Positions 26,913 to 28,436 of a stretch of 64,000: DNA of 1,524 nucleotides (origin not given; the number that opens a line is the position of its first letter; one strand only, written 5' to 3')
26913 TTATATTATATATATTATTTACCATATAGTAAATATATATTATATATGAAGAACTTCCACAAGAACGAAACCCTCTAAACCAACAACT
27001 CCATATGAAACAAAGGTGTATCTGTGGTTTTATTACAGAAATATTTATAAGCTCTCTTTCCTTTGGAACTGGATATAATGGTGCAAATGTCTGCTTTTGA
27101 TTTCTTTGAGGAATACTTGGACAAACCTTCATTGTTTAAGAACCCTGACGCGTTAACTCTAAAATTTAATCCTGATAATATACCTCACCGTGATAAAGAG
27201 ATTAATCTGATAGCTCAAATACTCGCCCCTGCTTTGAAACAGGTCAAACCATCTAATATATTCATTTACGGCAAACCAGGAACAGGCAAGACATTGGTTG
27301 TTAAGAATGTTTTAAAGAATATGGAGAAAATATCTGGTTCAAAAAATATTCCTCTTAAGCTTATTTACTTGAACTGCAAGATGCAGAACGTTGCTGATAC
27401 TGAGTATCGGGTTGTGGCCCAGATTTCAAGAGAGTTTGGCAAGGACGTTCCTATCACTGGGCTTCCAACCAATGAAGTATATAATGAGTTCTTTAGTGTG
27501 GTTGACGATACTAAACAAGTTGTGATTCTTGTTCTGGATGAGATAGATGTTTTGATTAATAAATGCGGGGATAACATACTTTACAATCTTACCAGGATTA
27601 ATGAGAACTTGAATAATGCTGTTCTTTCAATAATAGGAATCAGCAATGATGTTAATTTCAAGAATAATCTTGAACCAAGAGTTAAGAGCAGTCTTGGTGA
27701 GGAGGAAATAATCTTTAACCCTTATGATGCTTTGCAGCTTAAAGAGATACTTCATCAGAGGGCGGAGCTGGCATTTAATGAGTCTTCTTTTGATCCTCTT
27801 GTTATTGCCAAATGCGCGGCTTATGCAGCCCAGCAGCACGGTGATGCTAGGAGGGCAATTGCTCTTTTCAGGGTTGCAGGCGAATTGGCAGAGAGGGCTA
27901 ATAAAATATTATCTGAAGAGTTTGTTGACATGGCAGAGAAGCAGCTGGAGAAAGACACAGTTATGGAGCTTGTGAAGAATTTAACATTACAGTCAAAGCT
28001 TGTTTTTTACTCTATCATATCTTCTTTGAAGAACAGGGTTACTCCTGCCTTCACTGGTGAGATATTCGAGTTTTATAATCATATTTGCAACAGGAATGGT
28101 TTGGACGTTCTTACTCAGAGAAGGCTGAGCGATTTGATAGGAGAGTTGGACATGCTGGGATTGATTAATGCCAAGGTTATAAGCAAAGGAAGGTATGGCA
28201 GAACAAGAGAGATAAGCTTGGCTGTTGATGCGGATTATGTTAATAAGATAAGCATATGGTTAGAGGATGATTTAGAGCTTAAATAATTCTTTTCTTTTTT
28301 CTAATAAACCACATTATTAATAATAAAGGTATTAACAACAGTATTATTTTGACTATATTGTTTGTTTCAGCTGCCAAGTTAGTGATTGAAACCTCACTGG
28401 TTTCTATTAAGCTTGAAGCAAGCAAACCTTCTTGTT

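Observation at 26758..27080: Candidate chromosomal replication origin upstream of orc1/cdc6: inverted ORB-like 11-mers flanking an AT-rich unwinding element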

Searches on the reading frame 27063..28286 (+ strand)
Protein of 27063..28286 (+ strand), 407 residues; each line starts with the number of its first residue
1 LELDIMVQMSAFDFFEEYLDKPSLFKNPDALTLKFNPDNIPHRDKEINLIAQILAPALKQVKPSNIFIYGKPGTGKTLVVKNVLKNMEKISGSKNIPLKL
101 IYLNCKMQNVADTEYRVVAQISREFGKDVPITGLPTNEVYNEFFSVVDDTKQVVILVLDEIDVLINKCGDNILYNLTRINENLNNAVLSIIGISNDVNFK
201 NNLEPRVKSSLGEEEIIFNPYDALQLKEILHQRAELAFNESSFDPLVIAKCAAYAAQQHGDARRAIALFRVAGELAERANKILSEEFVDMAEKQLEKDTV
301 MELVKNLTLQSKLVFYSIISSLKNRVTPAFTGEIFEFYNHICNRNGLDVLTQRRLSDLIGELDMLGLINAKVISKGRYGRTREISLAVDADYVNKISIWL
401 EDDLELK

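Call 8: search_protein_families(library=pfam, proteins=[window:27063-28286:+], max_evalue=0.01)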
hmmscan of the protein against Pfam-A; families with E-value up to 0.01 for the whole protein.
window:27063-28286:+ (407 aa): 17 families
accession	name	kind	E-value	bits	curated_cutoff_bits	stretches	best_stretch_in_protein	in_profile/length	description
PF09079.17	Cdc6_C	-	9.1e-29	99.7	25.1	1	302-394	1-94/96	CDC6, C terminal winged helix domain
PF22703.2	Cdc6_lid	-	7e-19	67.9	27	1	228-292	2-67/68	Cdc6 AAA+ ATPase-type lid domain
PF13401.12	AAA_22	-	8.8e-08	33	27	1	64-186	6-116/130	AAA domain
PF13191.12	AAA_16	-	1.3e-07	32.8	32.6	1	41-90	3-51/167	AAA ATPase domain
PF22606.2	Cdc6-ORC-like_ATPase_lid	-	3.2e-07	30.6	27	1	221-277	1-57/60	Cdc6/ORC-like, ATPase lid domain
PF00004.35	AAA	-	4.7e-07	30.7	21.2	1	67-197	2-111/131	ATPase family associated with various cellular activities (AAA)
PF01637.24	ATPase_2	-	2.2e-06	28.1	33.2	1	43-183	4-142/225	ATPase domain predominantly from Archaea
PF05621.17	TniB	-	0.00012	22.1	22.4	1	56-167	28-134/189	Bacterial TniB protein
PF13479.12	AAA_24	-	0.0011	19.3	27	1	64-175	3-87/195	AAA domain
PF13245.12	AAA_19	-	0.0012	19.5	25.1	1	60-96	8-44/134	AAA domain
PF09848.15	SLFN-g3_helicase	-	0.0012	18.6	24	1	65-109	3-45/354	Schlafen group 3, DNA/RNA helicase domain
PF00931.28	NB-ARC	-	0.0016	18.2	23.5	1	59-159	14-107/248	NB-ARC domain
PF00270.35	DEAD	-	0.003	17.7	26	0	136-180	101-146/167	DEAD/DEAH box helicase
PF24883.2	NPHP3_N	-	0.0032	18.1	24.8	0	63-107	22-60/164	Nephrocystin 3, N-terminal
PF05970.20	PIF1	-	0.0048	16.9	25.9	0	57-88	16-47/223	PIF1-like helicase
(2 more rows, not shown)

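Call 11: find_homologous_proteins(query=window:27078-28286:+, max_evalue=1e-20)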
Query window:27078-28286:+ (402 aa): 8000 proteins with E <= 1e-20 among 8000 candidates; the best 120 are listed.
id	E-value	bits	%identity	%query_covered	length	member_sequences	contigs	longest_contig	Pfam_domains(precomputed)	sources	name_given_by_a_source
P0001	3.1e-259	877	100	100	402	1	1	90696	PF22703.3,PF22606.3,PF00004.36,PF13401.13,PF01637.25,PF09079.18,PF13191.13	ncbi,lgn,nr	ncbi:MAG: orc1/cdc6 family replication initiation protein [Nanoarchaeota archaeon]|nr:orc1/cdc6 fami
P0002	3.9e-222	755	85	100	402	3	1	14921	PF22703.3,PF22606.3,PF00004.36,PF13401.13,PF01637.25,PF09079.18,PF00931.29,PF13191.13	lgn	-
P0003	3.4e-219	745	85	100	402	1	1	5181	PF22703.3,PF22606.3,PF00004.36,PF13401.13,PF01637.25,PF09079.18,PF13191.13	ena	-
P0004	4.5e-218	742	83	100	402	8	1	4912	PF22703.3,PF22606.3,PF00004.36,PF13401.13,PF01637.25,PF05621.18,PF09079.18,PF00931.29,PF13191.13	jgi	-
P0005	1.0e-216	737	81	100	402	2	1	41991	PF22703.3,PF22606.3,PF00004.36,PF13401.13,PF01637.25,PF09079.18,PF13191.13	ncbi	-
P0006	4.5e-212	722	82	99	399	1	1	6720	PF22703.3,PF22606.3,PF13401.13,PF01637.25,PF09079.18,PF13191.13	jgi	jgi:cell division control protein 6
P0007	5.9e-210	715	79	100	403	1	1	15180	PF22703.3,PF22606.3,PF00004.36,PF13401.13,PF09079.18,PF13191.13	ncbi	-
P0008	3.0e-209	713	79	100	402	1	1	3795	PF22703.3,PF22606.3,PF00004.36,PF13401.13,PF01637.25,PF09079.18,PF13191.13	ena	-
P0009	1.0e-208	711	78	100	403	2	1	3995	PF22703.3,PF22606.3,PF00004.36,PF13401.13,PF09079.18,PF13191.13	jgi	jgi:cell division control protein 6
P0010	4.7e-208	709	78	100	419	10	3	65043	PF22703.3,PF22606.3,PF00004.36,PF13401.13,PF09079.18,PF13191.13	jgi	jgi:cell division control protein 6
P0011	7.4e-205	698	77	100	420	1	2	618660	PF22703.3,PF22606.3,PF00004.36,PF13401.13,PF01637.25,PF09079.18,PF13191.13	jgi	jgi:archaeal cell division control protein 6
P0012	5.3e-204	695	78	100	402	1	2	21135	PF22703.3,PF22606.3,PF00004.36,PF13401.13,PF01637.25,PF09079.18,PF13191.13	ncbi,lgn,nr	ncbi:MAG: orc1/cdc6 family replication initiation protein [Candidatus Nanoarchaeia archaeon]|nr:orc1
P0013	1.0e-203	694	78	100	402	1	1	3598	PF22703.3,PF22606.3,PF00004.36,PF13401.13,PF01637.25,PF09079.18,PF13191.13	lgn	-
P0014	3.6e-198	676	77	99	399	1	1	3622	PF22703.3,PF22606.3,PF00004.36,PF13401.13,PF01637.25,PF09079.18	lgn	-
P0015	9.3e-197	671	75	100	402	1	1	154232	PF22703.3,PF00004.36,PF13401.13,PF01637.25,PF09079.18,PF13191.13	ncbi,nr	ncbi:ORC1-type DNA replication protein [Candidatus Tiddalikarchaeum anstoanum]|nr:ORC1-type DNA repl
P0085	5.2e-140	485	56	100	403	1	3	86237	PF22703.3,PF22606.3,PF00004.36,PF13401.13,PF01637.25,PF05621.18,PF09079.18,PF13191.13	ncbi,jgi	-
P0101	2.2e-139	483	57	100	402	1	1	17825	PF22703.3,PF24883.3,PF05729.19,PF00004.36,PF13401.13,PF01637.25,PF05621.18,PF09079.18,PF13191.13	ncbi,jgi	-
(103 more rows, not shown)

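Call 15: find_related_loci(query=A1, collection=genome_contigs, flank=6000)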
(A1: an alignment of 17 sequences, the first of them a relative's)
Query A1 (402 aa) in genome_contigs; peptide patterns used: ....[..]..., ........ (x = any residue, [..] = any of these).
410 stretches matched a pattern; 289 encode a relative of the query (tblastn E <= 1e-3); the best 80 are kept; 80 distinct loci.
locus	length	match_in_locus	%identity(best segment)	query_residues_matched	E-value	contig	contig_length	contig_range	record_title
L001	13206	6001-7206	79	1-402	0e+0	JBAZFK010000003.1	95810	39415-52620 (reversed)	MAG: Candidatus Nanoarchaeia archaeon isolate SO_2017_LW3_149 NODE_417_length_95810_cov_4.267947_LW162_2017, whole genom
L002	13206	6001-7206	78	1-402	0e+0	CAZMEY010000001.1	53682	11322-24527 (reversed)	MAG TPA_asm: Candidatus Woesearchaeota archaeon isolate SRP263991_co7_924 genome assembly, contig: NODE_582_length_53682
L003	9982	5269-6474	78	1-402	0e+0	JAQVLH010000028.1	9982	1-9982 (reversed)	MAG: Candidatus Nanoarchaeia archaeon isolate STF1_105 NODE_21817_length_9982_cov_3.210147_Sandtown_F1, whole genome sho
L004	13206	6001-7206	75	1-402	0e+0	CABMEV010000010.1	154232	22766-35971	uncultured archaeon isolate LFW-252_1 genome assembly, contig: LFW2521_6, whole genome shotgun sequence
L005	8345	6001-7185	70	1-395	0e+0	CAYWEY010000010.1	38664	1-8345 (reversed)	MAG TPA_asm: Candidatus Woesearchaeota archaeon isolate SRP141376_co2_347 genome assembly, contig: NODE_2372_length_3866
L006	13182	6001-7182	60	9-401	4e-155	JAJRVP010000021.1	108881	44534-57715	MAG: archaeon isolate Dive96_bin10.467 k141_5012596, whole genome shotgun sequence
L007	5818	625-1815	59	8-401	3e-150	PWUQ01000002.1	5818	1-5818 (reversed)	MAG: Candidatus Parvarchaeota archaeon isolate CSSed11_243R1 CS-Sed11-C29787, whole genome shotgun sequence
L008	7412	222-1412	59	8-401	1e-148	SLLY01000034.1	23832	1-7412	MAG: Candidatus Woesearchaeota archaeon isolate CSSed165cm_329 CSSed16-5cm-4394, whole genome shotgun sequence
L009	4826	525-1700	56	9-397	2e-150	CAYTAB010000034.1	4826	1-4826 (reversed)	MAG TPA_asm: Candidatus Woesearchaeota archaeon isolate binchicken_co256_33 genome assembly, contig: NODE_56746_length_4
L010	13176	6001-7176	56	8-399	1e-147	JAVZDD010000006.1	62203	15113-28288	MAG: Candidatus Nanoarchaeia archaeon isolate DRTY-6_201709_bins_1 DRTY-6_201709_bins_1_scaffold_6, whole genome shotgun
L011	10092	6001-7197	57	2-399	1e-147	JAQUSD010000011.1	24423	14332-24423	MAG: Candidatus Nanoarchaeia archaeon isolate STD1_89 NODE_4395_length_24423_cov_4.298321_Sandtown_D1, whole genome shot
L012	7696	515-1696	56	8-401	9e-147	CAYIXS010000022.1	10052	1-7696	MAG TPA_asm: Candidatus Woesearchaeota archaeon isolate ERP119705_co6_524 genome assembly, contig: NODE_9171_length_1005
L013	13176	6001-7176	56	9-399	4e-147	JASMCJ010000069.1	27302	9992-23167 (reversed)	MAG: Candidatus Woesearchaeota archaeon isolate ETNP3_MAG_14 c_000001674086, whole genome shotgun sequence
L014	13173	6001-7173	57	8-397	1e-146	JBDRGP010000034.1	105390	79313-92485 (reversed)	MAG: Candidatus Woesearchaeota archaeon isolate MEGAHIT-group-1.443 k141_2407210, whole genome shotgun sequence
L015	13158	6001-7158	57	2-391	4e-146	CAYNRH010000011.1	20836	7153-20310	MAG TPA_asm: uncultured archaeon isolate binchicken_co357_130 genome assembly, contig: NODE_972_length_20836_cov_10.2797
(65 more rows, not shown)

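Call 56: find_encoding_contigs(protein=P0101, flank=2500, max_places=1)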
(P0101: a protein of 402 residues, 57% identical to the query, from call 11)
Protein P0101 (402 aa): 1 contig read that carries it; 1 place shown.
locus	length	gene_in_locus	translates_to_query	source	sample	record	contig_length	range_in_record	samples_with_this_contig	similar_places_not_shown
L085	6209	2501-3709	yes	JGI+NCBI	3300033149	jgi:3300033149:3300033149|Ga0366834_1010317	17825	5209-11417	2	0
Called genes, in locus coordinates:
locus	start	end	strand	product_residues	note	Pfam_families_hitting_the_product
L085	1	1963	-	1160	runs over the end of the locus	PF03833:PolC_DP2_N, PF24844:PolC_DP2_central, PF24846:PolC_DP2_cat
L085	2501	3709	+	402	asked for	PF01637:ATPase_2, PF05621:TniB, PF13191:AAA_16 (weak), PF24883:NPHP3_N (faint), PF00004:AAA, PF13401:AAA_22, PF22703:Cdc6_lid, PF09079:WHD_Cdc6, +1 more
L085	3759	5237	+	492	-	PF01336:tRNA_anti-codon (weak), PF00149:Metallophos, PF04042:DNA_pol_E_B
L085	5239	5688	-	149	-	-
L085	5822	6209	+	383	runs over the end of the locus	PF01336:tRNA_anti-codon (faint), PF08646:Rep_fac-A_C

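Call 57: find_encoding_contigs(protein=P0085, flank=2500, max_places=1)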
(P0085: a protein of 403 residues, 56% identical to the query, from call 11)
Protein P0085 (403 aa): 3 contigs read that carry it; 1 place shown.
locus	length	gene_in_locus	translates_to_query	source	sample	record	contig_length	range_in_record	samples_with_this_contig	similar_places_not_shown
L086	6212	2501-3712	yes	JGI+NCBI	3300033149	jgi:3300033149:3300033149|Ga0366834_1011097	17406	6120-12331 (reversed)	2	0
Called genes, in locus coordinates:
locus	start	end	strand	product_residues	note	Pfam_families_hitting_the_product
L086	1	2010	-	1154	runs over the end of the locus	PF03833:PolC_DP2_N, PF24844:PolC_DP2_central, PF24846:PolC_DP2_cat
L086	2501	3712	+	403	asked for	PF05621:TniB (weak), PF13191:AAA_16 (weak), PF01637:ATPase_2, PF00004:AAA, PF13401:AAA_22, PF22606:Cdc6-ORC-like_ATPase_lid (faint), PF22703:Cdc6_lid, PF09079:WHD_Cdc6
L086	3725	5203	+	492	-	PF01336:tRNA_anti-codon (faint), PF00149:Metallophos, PF04042:DNA_pol_E_B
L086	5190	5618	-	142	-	-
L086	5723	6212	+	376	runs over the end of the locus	PF01336:tRNA_anti-codon (faint), PF08646:Rep_fac-A_C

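Call 70: search_solved_structures(query=window:27078-28286:+, max_evalue=1e-10, show_alignments=1)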
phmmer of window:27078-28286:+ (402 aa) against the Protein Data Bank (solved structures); distinct sequences matched with E-value up to 1e-10: 21.
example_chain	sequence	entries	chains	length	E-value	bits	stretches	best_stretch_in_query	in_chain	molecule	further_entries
2qby_A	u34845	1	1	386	4.9e-100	338.3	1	18-390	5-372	Cell division control protein 6 homolog 1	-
2v1u_A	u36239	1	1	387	8.7e-97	327.6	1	20-385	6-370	CELL DIVISION CONTROL PROTEIN 6 HOMOLOG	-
2qby_B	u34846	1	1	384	1.3e-48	169.1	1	34-389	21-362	Cell division control protein 6 homolog 3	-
8s0e_G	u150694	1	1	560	7.1e-22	81.1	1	31-273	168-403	Cell division control protein 6 homolog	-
8rwv_F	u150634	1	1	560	7.3e-22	81.1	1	31-273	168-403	Cell division control protein 6 homolog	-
1fnn_A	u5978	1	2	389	9.9e-19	70.8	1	28-383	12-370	CELL DIVISION CONTROL PROTEIN 6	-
4xgc_A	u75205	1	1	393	2e-18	69.8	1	25-314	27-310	Origin recognition complex subunit 1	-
7jgr_G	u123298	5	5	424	2.1e-18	69.7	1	27-306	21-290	Cell division control protein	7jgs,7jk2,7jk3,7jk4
7jgr_A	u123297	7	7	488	3.5e-18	69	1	25-314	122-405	Origin recognition complex subunit 1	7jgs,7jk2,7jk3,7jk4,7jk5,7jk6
5uj7_A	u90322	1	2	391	1.6e-16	63.5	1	29-347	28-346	Origin recognition complex subunit 1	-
7jpo_A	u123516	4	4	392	1.6e-16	63.5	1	29-347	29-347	Origin recognition complex subunit 1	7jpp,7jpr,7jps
5ujm_A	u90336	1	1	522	2.1e-16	63.1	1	29-347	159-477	Origin recognition complex subunit 1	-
7ctf_A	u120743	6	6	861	1.2e-15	60.6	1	30-347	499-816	Origin recognition complex subunit 1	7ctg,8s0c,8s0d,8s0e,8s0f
8rwv_A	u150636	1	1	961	1.5e-15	60.3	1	30-347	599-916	Origin recognition complex subunit 1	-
1w5s_A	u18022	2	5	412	2.6e-15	59.5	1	31-382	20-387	ORIGIN RECOGNITION COMPLEX SUBUNIT 2 ORC2 | ORC2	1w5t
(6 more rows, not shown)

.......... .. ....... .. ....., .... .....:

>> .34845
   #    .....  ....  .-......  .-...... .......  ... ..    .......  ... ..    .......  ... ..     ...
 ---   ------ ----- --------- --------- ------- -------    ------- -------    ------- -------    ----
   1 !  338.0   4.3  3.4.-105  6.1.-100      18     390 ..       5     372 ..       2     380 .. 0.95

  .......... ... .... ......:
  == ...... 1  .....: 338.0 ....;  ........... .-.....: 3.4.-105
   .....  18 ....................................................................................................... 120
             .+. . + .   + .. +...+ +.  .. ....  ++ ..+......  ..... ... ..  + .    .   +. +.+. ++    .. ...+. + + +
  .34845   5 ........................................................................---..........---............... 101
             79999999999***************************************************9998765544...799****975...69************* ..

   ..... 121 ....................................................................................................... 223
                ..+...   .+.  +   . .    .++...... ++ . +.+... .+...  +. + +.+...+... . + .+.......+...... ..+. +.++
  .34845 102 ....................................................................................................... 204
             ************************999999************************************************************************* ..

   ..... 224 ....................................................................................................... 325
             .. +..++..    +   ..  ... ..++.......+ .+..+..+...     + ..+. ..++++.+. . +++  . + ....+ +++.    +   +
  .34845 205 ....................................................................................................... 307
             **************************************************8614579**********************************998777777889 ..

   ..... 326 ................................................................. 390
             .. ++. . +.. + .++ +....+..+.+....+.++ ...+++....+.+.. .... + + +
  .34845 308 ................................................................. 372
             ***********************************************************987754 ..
